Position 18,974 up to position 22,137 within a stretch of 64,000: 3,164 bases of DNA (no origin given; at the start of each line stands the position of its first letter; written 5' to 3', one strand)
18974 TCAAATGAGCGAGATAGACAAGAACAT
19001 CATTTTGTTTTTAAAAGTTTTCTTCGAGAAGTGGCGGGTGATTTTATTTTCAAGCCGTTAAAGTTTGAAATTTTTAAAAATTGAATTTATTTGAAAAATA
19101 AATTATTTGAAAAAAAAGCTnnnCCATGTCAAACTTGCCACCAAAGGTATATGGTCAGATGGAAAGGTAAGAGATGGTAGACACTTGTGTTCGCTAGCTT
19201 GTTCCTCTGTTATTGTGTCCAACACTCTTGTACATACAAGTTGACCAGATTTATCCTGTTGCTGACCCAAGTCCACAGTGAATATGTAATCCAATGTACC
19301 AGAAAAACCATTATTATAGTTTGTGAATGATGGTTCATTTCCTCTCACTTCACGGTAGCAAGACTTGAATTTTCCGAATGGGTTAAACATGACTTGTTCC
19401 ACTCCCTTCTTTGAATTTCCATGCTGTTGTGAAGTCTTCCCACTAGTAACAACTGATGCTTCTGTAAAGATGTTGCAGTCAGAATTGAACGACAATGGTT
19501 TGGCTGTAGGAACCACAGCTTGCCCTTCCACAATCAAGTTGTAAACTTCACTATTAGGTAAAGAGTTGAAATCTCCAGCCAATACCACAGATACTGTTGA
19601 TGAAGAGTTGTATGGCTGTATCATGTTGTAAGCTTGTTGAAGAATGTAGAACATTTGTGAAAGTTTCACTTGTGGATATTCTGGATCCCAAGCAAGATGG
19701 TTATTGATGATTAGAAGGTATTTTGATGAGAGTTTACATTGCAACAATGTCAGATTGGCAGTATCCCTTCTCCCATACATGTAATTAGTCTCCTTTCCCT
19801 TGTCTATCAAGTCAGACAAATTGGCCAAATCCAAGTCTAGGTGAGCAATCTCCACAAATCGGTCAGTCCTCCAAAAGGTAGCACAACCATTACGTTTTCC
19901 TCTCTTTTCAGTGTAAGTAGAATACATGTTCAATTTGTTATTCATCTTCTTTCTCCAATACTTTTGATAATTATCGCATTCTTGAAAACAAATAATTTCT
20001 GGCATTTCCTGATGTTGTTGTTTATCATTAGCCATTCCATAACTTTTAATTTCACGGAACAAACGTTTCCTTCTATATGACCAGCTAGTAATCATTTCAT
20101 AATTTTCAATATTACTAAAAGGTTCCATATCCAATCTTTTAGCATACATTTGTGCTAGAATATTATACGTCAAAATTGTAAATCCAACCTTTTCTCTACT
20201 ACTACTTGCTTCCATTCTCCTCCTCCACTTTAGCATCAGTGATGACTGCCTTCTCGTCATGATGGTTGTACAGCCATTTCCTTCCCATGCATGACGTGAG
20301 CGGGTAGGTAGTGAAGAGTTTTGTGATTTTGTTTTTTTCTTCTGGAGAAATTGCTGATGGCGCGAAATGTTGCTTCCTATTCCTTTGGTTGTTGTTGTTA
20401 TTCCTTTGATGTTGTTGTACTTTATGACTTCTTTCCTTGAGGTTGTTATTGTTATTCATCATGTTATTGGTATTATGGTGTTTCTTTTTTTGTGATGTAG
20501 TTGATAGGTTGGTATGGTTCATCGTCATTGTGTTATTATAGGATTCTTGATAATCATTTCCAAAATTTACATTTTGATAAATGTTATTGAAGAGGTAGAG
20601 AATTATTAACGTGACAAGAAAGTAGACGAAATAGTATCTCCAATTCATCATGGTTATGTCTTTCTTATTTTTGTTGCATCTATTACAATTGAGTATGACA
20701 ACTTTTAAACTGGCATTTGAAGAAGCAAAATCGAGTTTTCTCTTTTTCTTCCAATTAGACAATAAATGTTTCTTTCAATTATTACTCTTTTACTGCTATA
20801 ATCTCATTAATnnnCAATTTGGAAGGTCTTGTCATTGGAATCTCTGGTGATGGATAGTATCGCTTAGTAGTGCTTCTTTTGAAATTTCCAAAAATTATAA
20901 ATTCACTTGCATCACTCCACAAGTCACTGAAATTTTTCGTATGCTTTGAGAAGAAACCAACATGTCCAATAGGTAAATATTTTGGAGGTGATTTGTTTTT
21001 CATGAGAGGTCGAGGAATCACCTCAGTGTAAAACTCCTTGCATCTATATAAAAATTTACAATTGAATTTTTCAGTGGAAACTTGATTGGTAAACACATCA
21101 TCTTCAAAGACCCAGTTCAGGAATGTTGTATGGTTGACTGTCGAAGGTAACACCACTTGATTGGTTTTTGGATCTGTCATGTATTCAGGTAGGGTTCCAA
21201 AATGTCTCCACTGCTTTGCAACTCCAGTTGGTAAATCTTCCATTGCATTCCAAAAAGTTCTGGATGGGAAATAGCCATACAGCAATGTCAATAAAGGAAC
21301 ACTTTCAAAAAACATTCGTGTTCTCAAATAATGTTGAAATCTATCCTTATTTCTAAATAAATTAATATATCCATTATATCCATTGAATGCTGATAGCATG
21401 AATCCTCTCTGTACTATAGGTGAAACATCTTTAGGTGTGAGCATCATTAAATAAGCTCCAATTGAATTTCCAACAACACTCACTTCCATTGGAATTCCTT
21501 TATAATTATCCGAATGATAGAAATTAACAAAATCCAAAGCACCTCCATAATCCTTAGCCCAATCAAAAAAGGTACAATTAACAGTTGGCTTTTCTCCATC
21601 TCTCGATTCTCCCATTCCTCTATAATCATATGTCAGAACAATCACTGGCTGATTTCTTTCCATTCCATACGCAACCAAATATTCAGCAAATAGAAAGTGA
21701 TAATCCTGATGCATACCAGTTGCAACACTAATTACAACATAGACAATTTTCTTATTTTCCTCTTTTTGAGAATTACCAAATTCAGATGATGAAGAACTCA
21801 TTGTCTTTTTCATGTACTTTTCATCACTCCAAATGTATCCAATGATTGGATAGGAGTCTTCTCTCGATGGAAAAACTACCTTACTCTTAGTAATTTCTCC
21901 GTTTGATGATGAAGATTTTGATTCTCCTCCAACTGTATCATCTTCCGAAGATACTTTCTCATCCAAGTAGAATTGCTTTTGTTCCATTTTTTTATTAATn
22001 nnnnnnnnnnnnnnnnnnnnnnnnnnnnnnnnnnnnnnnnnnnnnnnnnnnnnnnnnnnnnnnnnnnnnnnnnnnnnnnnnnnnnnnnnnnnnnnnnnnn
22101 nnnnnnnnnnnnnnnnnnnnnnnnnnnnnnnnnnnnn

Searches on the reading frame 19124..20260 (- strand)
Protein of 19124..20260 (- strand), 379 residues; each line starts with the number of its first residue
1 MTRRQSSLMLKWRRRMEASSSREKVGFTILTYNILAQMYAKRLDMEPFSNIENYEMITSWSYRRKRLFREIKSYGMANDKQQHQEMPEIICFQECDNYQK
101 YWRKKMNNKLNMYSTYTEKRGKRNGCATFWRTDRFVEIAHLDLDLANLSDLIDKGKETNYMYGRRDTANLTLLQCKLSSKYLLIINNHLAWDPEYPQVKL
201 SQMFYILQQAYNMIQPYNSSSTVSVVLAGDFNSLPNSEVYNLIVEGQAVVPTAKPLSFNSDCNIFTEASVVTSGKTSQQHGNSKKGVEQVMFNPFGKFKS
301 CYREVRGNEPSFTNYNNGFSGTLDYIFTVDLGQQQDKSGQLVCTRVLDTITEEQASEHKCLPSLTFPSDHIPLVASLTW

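Call 12: search_protein_families(library=pfam, proteins=[window:19124-20260:-], max_evalue=0.001)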
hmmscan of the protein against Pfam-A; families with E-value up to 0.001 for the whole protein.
window:19124-20260:- (379 aa): 1 family
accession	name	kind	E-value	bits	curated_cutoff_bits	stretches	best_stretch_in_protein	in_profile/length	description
PF03372.29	Exo_endo_phos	-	6.5e-13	49.4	24.5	1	31-370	2-225/225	Endonuclease/Exonuclease/phosphatase family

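Call 36: list_cluster_members(proteins=[window:19124-20260:-, window:20815-21987:-, window:22255-22965:+, window:23430-25106:-, window:25268-26065:-, window:33195-36761:+, window:36933-37724:+, window:37751-41905:-, window:53397-55529:+, window:56317-58638:-])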
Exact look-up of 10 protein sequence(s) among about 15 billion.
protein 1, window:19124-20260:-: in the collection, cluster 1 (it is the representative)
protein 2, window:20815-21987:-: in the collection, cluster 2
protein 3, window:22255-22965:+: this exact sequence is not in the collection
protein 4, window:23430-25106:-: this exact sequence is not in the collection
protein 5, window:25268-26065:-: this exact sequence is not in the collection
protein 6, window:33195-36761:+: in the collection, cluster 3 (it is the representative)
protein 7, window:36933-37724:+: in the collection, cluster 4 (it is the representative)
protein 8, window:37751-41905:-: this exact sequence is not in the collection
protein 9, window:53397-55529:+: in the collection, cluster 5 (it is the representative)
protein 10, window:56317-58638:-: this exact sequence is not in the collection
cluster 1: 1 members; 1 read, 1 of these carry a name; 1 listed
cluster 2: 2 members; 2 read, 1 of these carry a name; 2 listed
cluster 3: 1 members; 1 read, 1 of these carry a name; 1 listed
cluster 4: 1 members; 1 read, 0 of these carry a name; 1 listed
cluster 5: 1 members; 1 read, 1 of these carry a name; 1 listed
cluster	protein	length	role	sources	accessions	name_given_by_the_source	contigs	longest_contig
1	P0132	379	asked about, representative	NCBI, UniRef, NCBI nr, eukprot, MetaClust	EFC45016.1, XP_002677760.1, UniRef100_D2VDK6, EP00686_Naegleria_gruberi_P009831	mRNA deadenylase [Naegleria gruberi] | mRNA deadenylase n=1 Tax=Naegleria gruberi TaxID=5762 RepID=D2VDK6_NAEGR | XP_002677760.1 mRNA deadenylase [Naegleria gruberi strain NEG-M]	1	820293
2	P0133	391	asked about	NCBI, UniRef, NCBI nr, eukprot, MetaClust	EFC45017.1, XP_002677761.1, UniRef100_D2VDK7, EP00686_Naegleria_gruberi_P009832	alpha/beta hydrolase [Naegleria gruberi] | Alpha/beta hydrolase n=1 Tax=Naegleria gruberi TaxID=5762 RepID=D2VDK7_NAEGR | XP_002677761.1 alpha/beta hydrolase [Naegleria gruberi strain NEG-M]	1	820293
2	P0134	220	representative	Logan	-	-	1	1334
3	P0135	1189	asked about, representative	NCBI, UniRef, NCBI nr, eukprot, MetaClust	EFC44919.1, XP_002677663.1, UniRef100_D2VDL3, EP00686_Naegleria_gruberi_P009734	predicted protein [Naegleria gruberi] | Predicted protein n=1 Tax=Naegleria gruberi TaxID=5762 RepID=D2VDL3_NAEGR | uncharacterized protein NAEGRDRAFT_48687 [Naegleria gruberi]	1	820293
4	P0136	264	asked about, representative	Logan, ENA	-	-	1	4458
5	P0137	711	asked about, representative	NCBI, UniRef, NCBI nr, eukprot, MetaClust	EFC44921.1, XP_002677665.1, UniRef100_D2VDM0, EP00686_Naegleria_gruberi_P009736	predicted protein [Naegleria gruberi] | Predicted protein n=1 Tax=Naegleria gruberi TaxID=5762 RepID=D2VDM0_NAEGR | uncharacterized protein NAEGRDRAFT_48691 [Naegleria gruberi]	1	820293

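Call 37: find_encoding_contigs(protein=P0135, flank=10000, max_places=3)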
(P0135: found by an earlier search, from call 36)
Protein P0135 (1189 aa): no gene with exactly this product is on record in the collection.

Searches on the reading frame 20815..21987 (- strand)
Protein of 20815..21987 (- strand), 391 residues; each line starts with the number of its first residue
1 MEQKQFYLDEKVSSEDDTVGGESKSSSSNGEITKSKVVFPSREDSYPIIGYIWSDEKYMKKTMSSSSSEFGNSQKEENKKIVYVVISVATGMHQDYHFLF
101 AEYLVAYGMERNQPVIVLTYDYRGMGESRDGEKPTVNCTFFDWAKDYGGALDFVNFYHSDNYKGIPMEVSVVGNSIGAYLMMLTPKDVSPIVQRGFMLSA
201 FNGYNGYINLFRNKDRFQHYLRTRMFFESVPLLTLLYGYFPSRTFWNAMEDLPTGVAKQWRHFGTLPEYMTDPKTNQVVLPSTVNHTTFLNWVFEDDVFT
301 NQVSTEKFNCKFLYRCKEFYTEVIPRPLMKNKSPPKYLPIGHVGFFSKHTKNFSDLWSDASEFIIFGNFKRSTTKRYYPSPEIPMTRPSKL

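Call 12: search_protein_families(library=pfam, proteins=[window:20815-21987:-], max_evalue=0.001)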
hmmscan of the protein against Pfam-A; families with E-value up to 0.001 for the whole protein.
window:20815-21987:- (391 aa): 1 family
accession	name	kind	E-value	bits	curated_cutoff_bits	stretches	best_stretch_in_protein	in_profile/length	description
PF12697.13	Abhydrolase_6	-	3.4e-05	25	26.3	1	101-274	17-167/217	Alpha/beta hydrolase family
